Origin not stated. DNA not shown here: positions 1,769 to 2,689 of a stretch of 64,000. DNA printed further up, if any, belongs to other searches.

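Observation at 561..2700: Two-gene module: ABC/AAA_15-21-type ATPase plus small PD-(D/E)xK-like protein, a candidate uncharacterised defence pair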

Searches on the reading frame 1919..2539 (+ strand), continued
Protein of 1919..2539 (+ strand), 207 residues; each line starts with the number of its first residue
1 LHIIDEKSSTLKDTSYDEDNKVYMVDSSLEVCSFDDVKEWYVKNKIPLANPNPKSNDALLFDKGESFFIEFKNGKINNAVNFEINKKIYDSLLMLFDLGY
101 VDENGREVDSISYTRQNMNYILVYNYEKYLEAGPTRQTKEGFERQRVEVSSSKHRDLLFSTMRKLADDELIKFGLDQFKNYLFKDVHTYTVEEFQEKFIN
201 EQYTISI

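Call 54: search_protein_families(library=pfam, proteins=[L085:705-1304:+, L085:1358-2494:+, L085:2849-3352:+, L085:3355-4518:+, L085:4599-5957:+, L085:5947-6522:+, L085:6629-7843:+, L085:8212-9471:+, L085:9570-10436:+, L085:19-642:+], max_evalue=0.001)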
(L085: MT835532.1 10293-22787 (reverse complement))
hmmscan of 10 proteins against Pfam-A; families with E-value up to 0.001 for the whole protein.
L085:705-1304:+ (200 aa): 0 families

L085:1358-2494:+ (379 aa): 1 family
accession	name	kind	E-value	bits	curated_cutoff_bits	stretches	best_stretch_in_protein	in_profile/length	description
PF02195.25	ParB_N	-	6e-11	42.7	26.3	1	115-193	20-95/95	ParB N-terminal domain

L085:2849-3352:+ (168 aa): 1 family
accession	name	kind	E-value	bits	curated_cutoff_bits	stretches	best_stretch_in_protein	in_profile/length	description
PF01402.27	RHH_1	-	5.6e-06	26.6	20.5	1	25-59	2-36/39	Ribbon-helix-helix protein, copG family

L085:3355-4518:+ (388 aa): 2 families
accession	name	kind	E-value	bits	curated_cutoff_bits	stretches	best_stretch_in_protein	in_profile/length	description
PF18555.7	MobL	-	7.8e-17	61.8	28.5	1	40-335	57-356/383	MobL relaxases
PF03432.20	Relaxase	-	0.00045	20.9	24.6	0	75-142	42-98/132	MobA/VirD2-like, nuclease domain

L085:4599-5957:+ (453 aa): 5 families
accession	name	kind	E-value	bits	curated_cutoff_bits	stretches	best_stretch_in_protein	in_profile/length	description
PF13175.12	AAA_15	-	1e-17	65.3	32.1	1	19-393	5-374/374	AAA ATPase domain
PF13304.12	AAA_21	-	4.8e-15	56.9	27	1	38-394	1-304/304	AAA domain, putative AbiEii toxin, Type IV TA system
PF05272.17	VapE-like_dom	-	4.7e-05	23.4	25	1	4-82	19-93/217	Virulence-associated protein E-like domain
PF02463.25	SMC_N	-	0.00014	21.8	40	0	33-401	20-210/220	RecF/RecN/SMC N terminal domain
PF13555.12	AAA_29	-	0.0007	19.7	27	0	28-52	12-38/61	P-loop containing region of AAA domain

L085:5947-6522:+ (192 aa): 0 families

L085:6629-7843:+ (405 aa): 1 family
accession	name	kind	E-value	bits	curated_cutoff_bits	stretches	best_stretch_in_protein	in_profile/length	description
PF12959.12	DUF3848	-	4.4e-18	65.5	30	1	4-94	1-90/95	Protein of unknown function (DUF3848)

L085:8212-9471:+ (420 aa): 1 family
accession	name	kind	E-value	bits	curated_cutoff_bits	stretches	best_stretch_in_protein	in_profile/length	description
PF13306.12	LRR_5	-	6.2e-25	88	27.7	1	269-377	18-127/127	BspA type Leucine rich repeat region (6 copies)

L085:9570-10436:+ (289 aa): 1 family
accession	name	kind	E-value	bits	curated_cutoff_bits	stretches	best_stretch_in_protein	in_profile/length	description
PF04026.17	SpoVG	-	3.7e-15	56.3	29.6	2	7-82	6-78/82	SpoVG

L085:19-642:+ (208 aa): 0 families

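Call 56: search_solved_structures(query=A2, max_evalue=10)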
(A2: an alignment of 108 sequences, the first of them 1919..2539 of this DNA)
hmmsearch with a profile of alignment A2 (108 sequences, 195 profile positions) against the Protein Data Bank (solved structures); distinct sequences matched with E-value up to 10: 8.
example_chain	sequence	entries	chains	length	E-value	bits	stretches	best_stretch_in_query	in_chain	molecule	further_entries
8sun_A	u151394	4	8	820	0.3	13.9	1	112-149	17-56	Anoctamin-6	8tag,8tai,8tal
1ile_A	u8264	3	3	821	0.69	12.7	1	147-182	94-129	ISOLEUCYL-TRNA SYNTHETASE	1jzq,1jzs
9o1o_B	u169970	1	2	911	0.84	12.4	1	112-145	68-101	Anoctamin-6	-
6p46_A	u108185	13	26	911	0.84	12.4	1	112-145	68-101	Anoctamin-6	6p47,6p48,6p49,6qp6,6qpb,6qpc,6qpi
9o1p_A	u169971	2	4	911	0.84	12.4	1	112-145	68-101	Anoctamin-6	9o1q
8b8g_A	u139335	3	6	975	0.94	12.2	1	112-145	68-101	Anoctamin-6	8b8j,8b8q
8b8k_A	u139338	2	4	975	0.94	12.2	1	112-145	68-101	Anoctamin-6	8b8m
8bc0_A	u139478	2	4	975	0.94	12.2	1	112-145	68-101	Anoctamin-6 | Anoctamin-6,mTMEM16F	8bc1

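Call 81: search_protein_families(library=padloc, proteins=[L012:1391-6550:+, L015:7365-10508:+, L016:3754-7536:+, L019:1886-6571:+, L054:32-3877:+, L056:5566-8688:+, L060:3366-6650:+, L053:3898-6747:-], max_evalue=1e-10)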
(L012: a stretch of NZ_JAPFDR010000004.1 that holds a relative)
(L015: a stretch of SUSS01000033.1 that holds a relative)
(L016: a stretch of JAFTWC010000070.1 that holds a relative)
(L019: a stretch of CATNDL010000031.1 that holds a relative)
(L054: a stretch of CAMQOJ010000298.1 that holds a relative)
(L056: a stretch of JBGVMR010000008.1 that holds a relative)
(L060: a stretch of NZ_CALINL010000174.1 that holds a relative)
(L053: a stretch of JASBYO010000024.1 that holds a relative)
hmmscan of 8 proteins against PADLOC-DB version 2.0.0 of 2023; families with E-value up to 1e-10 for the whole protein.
L012:1391-6550:+ (1720 aa): 9 families
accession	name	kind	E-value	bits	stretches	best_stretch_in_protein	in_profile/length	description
PDLC02679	DndH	-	0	2944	1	13-1720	1-1711/1711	DndH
PDLC02684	DndH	-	0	2411.1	1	10-1718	1-1715/1715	DndH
PDLC02682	DndH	-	0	2079.6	1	27-1719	1-1686/1686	DndH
PDLC02681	DndH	-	0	1547.8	1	94-1719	3-1631/1631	DndH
PDLC02683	DndH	-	0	1417.1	1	7-1720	3-1389/1389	DndH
PDLC02685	DndH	-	0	1104.8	1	8-1718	4-1678/1678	DndH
PDLC02680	DndH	-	1.3e-170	567.6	1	94-1718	86-1566/1567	DndH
PDLC04140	mad8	-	4.8e-18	63.7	1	1342-1686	2-263/314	mads_8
PDLC04105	HerA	-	9.6e-12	42.2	0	1554-1638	379-467/576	-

L015:7365-10508:+ (1048 aa): 0 families

L016:3754-7536:+ (1261 aa): 0 families

L019:1886-6571:+ (1562 aa): 3 families
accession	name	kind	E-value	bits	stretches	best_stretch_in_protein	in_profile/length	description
PDLC01247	DEDDh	-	2.5e-40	136.4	1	529-683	1-138/139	"CAS-I,CAS-II,CAS-III,CAS-IV,CAS-V,CAS-VI; associated"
PDLC05027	PDC-S48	-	1.5e-36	124.3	1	527-702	5-182/411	-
PDLC05028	PDC-S48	-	6.7e-29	98.8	1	528-689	20-182/512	-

L054:32-3877:+ (1282 aa): 3 families
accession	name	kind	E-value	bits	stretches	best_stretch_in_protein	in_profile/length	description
PDLC01247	DEDDh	-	1.8e-40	136.8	1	249-403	1-138/139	"CAS-I,CAS-II,CAS-III,CAS-IV,CAS-V,CAS-VI; associated"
PDLC05027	PDC-S48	-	1.1e-36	124.8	1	247-422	5-182/411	-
PDLC05028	PDC-S48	-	5e-29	99.2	1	248-409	20-182/512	-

L056:5566-8688:+ (1041 aa): 6 families
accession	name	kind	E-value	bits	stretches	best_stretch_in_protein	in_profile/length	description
PDLC03040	REase_I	-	1.2e-300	997.9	1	3-1014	3-1022/1029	Type I restriction enzyme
PDLC03044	REase_I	-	1.3e-75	253.2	2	59-585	58-568/1034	Type I restriction enzyme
PDLC03041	REase_I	-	7.6e-60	201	1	223-697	281-757/1099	Type I restriction enzyme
PDLC03048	REase_I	-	4.4e-54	182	2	97-469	82-444/976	Type I restriction enzyme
PDLC03046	REase_I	-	7.6e-26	88.3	2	132-456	132-473/1025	Type I restriction enzyme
PDLC03045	REase_I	-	8.8e-18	61.6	1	279-470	283-464/995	Type I restriction enzyme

L060:3366-6650:+ (1095 aa): 0 families

L053:3898-6747:- (950 aa): 0 families

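Call 82: search_protein_families(library=pfam, proteins=[L056:689-1849:+, L056:1865-3661:+, L015:1750-3570:+, L015:3592-4710:+, L015:7365-10508:+, L060:3366-6650:+, L026:2560-5793:+, L033:3746-5134:+, L033:5147-6676:+, L016:3754-7536:+], max_evalue=0.00001)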
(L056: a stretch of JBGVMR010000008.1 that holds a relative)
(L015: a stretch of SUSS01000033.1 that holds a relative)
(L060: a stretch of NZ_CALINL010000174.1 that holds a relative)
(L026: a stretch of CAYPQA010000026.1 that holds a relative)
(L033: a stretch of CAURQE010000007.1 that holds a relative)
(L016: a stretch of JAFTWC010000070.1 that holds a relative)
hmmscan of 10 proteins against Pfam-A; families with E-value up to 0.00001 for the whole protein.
L056:689-1849:+ (387 aa): 1 family
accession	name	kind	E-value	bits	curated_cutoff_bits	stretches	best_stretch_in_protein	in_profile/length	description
PF01420.25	Methylase_S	-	2.4e-22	80.4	22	1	3-182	2-167/168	Type I restriction modification DNA specificity domain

L056:1865-3661:+ (599 aa): 0 families

L015:1750-3570:+ (607 aa): 1 family
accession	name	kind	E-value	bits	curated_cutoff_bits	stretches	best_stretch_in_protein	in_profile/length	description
PF00884.28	Sulfatase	-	1.2e-39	136.8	25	1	220-514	1-301/301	Sulfatase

L015:3592-4710:+ (373 aa): 5 families
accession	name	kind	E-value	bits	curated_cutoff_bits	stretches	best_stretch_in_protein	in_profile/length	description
PF03572.23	Peptidase_S41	-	2.4e-53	180.5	24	1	195-355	1-165/165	Peptidase family S41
PF17820.7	PDZ_6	-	3.8e-12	46.2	27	1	116-166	6-54/54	PDZ domain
PF00595.29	PDZ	-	4.5e-12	46.6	23.2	1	98-164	11-80/81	PDZ domain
PF13180.12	PDZ_2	-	1.1e-08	35.6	27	1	98-176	2-79/80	PDZ domain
PF22694.1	CtpB_N-like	-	3.2e-07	31.1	27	1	36-80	36-81/85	Activating protease CtpB N-terminal domain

L015:7365-10508:+ (1048 aa): 1 family
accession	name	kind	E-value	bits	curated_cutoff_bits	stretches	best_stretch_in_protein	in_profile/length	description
PF00395.25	SLH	-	5.1e-17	62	20.8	1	87-129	2-42/44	S-layer homology domain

L060:3366-6650:+ (1095 aa): 9 families
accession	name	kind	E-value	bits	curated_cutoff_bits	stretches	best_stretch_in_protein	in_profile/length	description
PF02786.22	CPSase_L_D2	-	1.4e-108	361.7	19.8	2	126-332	1-210/211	Carbamoyl-phosphate synthase L chain, ATP binding domain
PF25596.1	CPSase_L_D1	-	1.1e-93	309.6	27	2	567-678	2-117/118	Carbamoyl phosphate synthase preATP-grasp domain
PF02787.25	CPSase_L_D3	-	6.9e-27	93.7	26.6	1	419-494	3-79/80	Carbamoyl-phosphate synthetase large chain, oligomerisation domain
PF02142.27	MGS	-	4.8e-24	84.7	24.1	1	980-1064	3-94/94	MGS-like domain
PF02222.28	ATP-grasp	-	8.8e-16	58.5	27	1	689-854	2-163/179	ATP-grasp domain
PF07478.18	Dala_Dala_lig_C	-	4.7e-12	46.3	24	1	704-852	22-174/204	D-ala D-ala ligase C-terminus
PF02655.19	ATP-grasp_3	-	1.5e-09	38.6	23.2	1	680-854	1-157/160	ATP-grasp domain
PF15632.11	ATPgrasp_Ter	-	3.5e-06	27.3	29.1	0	815-878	47-109/131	ATP-grasp in the biosynthetic pathway with Ter operon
PF13549.11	ATP-grasp_5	-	6e-06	26.2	27.6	0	127-168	12-53/221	ATP-grasp domain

L026:2560-5793:+ (1078 aa): 10 families
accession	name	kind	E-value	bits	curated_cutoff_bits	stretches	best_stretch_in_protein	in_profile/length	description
PF02786.22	CPSase_L_D2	-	1.5e-117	391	19.8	2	139-344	1-210/211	Carbamoyl-phosphate synthase L chain, ATP binding domain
PF25596.1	CPSase_L_D1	-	6.7e-96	316.7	27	2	18-136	2-118/118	Carbamoyl phosphate synthase preATP-grasp domain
PF02787.25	CPSase_L_D3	-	3e-23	82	26.6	1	435-509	3-79/80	Carbamoyl-phosphate synthetase large chain, oligomerisation domain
PF07478.18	Dala_Dala_lig_C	-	3.2e-21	76.2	24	2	705-846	29-174/204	D-ala D-ala ligase C-terminus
PF02655.19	ATP-grasp_3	-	5.2e-17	62.8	23.2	1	684-848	10-157/160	ATP-grasp domain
PF02142.27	MGS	-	6e-17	62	24.1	1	961-1046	2-94/94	MGS-like domain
PF02222.28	ATP-grasp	-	9.8e-17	61.6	27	1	685-848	3-163/179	ATP-grasp domain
PF15632.11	ATPgrasp_Ter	-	1.3e-15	57.7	29.1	1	751-874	3-111/131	ATP-grasp in the biosynthetic pathway with Ter operon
PF01071.24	GARS_A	-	7e-12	46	27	1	684-847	9-188/194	Phosphoribosylglycinamide synthetase, ATP-grasp (A) domain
PF13535.11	ATP-grasp_4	-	2.9e-08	33.9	27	0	712-848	2-152/160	ATP-grasp domain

L033:3746-5134:+ (463 aa): 1 family
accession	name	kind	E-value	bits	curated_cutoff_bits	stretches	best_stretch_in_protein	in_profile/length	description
PF03600.22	CitMHS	-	3.1e-25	89.4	31.9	1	44-405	1-336/336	Citrate transporter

L033:5147-6676:+ (510 aa): 3 families
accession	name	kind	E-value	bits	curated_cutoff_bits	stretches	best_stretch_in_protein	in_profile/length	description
PF00117.34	GATase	-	9.6e-50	169.3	22.8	1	7-185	2-187/190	Glutamine amidotransferase class-I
PF00958.27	GMP_synt_C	-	1.8e-43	146.9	27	1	418-509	1-92/92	GMP synthase C terminal domain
PF07722.19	Peptidase_C26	-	3.1e-06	27.5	20.5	0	71-170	102-219/219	Peptidase C26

L016:3754-7536:+ (1261 aa): 1 family
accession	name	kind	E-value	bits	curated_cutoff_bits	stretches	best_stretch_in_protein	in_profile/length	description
PF24391.1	HD-CE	-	2.4e-17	64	27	1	56-277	1-250/263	HD-CE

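Call 85: find_related_loci(query=A1, collection=viral_contigs, flank=6000)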
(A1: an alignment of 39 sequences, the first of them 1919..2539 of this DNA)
Query A1 (207 aa) in viral_contigs; peptide patterns used: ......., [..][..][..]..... (x = any residue, [..] = any of these).
161 stretches matched a pattern; 6 encode a relative of the query (tblastn E <= 1e-3); 6 distinct loci.
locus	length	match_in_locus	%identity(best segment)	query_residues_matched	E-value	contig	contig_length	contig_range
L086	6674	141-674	42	9-196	2e-35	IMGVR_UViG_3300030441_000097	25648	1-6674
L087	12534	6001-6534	41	9-196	2e-33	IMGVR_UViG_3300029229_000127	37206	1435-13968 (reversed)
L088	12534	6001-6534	37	10-199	2e-29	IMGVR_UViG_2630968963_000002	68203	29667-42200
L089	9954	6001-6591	36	9-199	1e-25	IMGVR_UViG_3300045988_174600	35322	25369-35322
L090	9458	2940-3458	32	10-200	2e-12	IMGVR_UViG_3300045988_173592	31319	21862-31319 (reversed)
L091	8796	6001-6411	30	40-195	4e-8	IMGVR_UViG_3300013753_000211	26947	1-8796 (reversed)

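Call 87: search_protein_families(library=phrogs, proteins=[L087:1190-2725:+, L087:3175-4131:+, L087:6912-8114:+, L087:8175-9425:-, L089:6968-7756:+, L089:7743-9110:+, L090:6079-7434:+, L090:7461-8903:+, L088:6740-8341:+, L088:11186-12490:-], max_evalue=0.00001)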
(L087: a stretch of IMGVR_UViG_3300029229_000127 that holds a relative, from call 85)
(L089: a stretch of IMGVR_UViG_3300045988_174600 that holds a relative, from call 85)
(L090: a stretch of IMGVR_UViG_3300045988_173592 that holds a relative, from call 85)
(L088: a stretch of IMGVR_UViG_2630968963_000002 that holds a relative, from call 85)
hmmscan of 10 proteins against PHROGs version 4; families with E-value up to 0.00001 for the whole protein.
L087:1190-2725:+ (512 aa): 2 families
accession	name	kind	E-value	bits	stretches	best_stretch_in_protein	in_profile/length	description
phrog_95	-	integration and excision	4.9e-116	389.9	1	4-479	87-561/651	integrase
phrog_125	-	DNA, RNA and nucleotide metabolism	3.2e-29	103.2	1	6-279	21-252/254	DNA invertase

L087:3175-4131:+ (319 aa): 1 family
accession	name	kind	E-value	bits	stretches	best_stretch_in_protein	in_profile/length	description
phrog_3300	-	integration and excision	8.4e-09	36.3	0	251-305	244-299/313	transposase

L087:6912-8114:+ (401 aa): 4 families
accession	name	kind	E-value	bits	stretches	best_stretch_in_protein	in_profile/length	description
phrog_5978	-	unknown function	1.5e-42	147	1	49-389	19-350/364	-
phrog_13548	-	unknown function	3.7e-20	73.3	1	89-300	69-272/379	-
phrog_11900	-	unknown function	1.8e-11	45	1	171-290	98-213/230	-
phrog_23170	-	unknown function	2.6e-08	34.8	1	196-286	93-180/191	-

L087:8175-9425:- (417 aa): 6 families
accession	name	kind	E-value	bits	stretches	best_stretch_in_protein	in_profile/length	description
phrog_291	-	lysis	2.7e-47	162.7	1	151-378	100-320/509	endolysin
phrog_6745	-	lysis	1.3e-31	110.9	1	163-331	3-168/396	endolysin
phrog_894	-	lysis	1.7e-27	97.4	1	10-141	42-181/389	endolysin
phrog_6219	-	lysis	4.5e-27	96.4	1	165-379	3-204/326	endolysin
phrog_17373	-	other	1.2e-11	45.7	1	6-135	10-129/224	peptidase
phrog_3084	-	lysis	6.6e-08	33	1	155-392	150-381/468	endolysin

L089:6968-7756:+ (263 aa): 7 families
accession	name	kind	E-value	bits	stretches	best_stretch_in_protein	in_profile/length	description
phrog_2606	-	head and packaging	2.8e-76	257.8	1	2-253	7-270/310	terminase small subunit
phrog_51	-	head and packaging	4.7e-35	122.6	1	7-252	9-236/261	terminase small subunit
phrog_4151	-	DNA, RNA and nucleotide metabolism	6.3e-14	53.1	1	2-70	8-78/154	DNA binding protein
phrog_509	-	head and packaging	1.3e-12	48.7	1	2-58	9-68/238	terminase small subunit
phrog_1889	-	head and packaging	2.7e-09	38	1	2-62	7-70/276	terminase small subunit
phrog_25288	-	unknown function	3.6e-09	37.6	1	9-62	12-65/234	-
phrog_5334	-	head and packaging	1e-06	30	1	70-141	14-83/162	terminase small subunit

L089:7743-9110:+ (456 aa): 6 families
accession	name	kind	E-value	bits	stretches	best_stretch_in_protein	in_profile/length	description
phrog_3717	-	head and packaging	1.6e-31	110.8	1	16-256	10-240/277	terminase large subunit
phrog_2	-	head and packaging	3.3e-29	103.2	1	25-442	275-599/807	terminase large subunit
phrog_10250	-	head and packaging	7.2e-26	92.3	1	246-441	24-220/228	terminase large subunit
phrog_5653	-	head and packaging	6.8e-12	46.5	1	246-435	9-179/199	terminase large subunit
phrog_6672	-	head and packaging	4e-11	43.6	1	335-437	29-130/145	terminase large subunit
phrog_8711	-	head and packaging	2.7e-10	41.2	1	7-91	4-87/89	terminase large subunit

L090:6079-7434:+ (452 aa): 6 families
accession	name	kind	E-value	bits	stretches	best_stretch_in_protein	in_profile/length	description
phrog_2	-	head and packaging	7.7e-31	108.6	1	22-440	275-596/807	terminase large subunit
phrog_3717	-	head and packaging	2.4e-29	103.7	1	13-265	8-249/277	terminase large subunit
phrog_10250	-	head and packaging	5.1e-29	102.6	1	246-441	24-220/228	terminase large subunit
phrog_5653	-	head and packaging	2.3e-14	54.6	1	260-434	19-178/199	terminase large subunit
phrog_6672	-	head and packaging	3.8e-10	40.5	1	336-436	30-129/145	terminase large subunit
phrog_8711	-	head and packaging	1.8e-08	35.3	1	8-91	5-87/89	terminase large subunit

L090:7461-8903:+ (481 aa): 1 family
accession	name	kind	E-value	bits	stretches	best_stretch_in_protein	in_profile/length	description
phrog_533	-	head and packaging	9.8e-107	358.5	1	4-476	4-482/495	portal protein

L088:6740-8341:+ (534 aa): 2 families
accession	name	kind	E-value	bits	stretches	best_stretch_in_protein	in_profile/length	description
phrog_95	-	integration and excision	2e-118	397.7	1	7-521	88-562/651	integrase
phrog_125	-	DNA, RNA and nucleotide metabolism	5.6e-41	141.8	1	6-300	19-246/254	DNA invertase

L088:11186-12490:- (435 aa): 4 families
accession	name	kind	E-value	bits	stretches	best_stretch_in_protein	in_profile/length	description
phrog_6616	-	tail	2e-18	66.7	1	4-313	53-361/991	tail protein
phrog_13879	-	unknown function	1.5e-10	40.9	1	28-295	247-547/571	-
phrog_32308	-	unknown function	1.7e-09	37.3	1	44-226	104-287/709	-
phrog_22212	-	unknown function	2.5e-09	36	1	6-297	48-344/1655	-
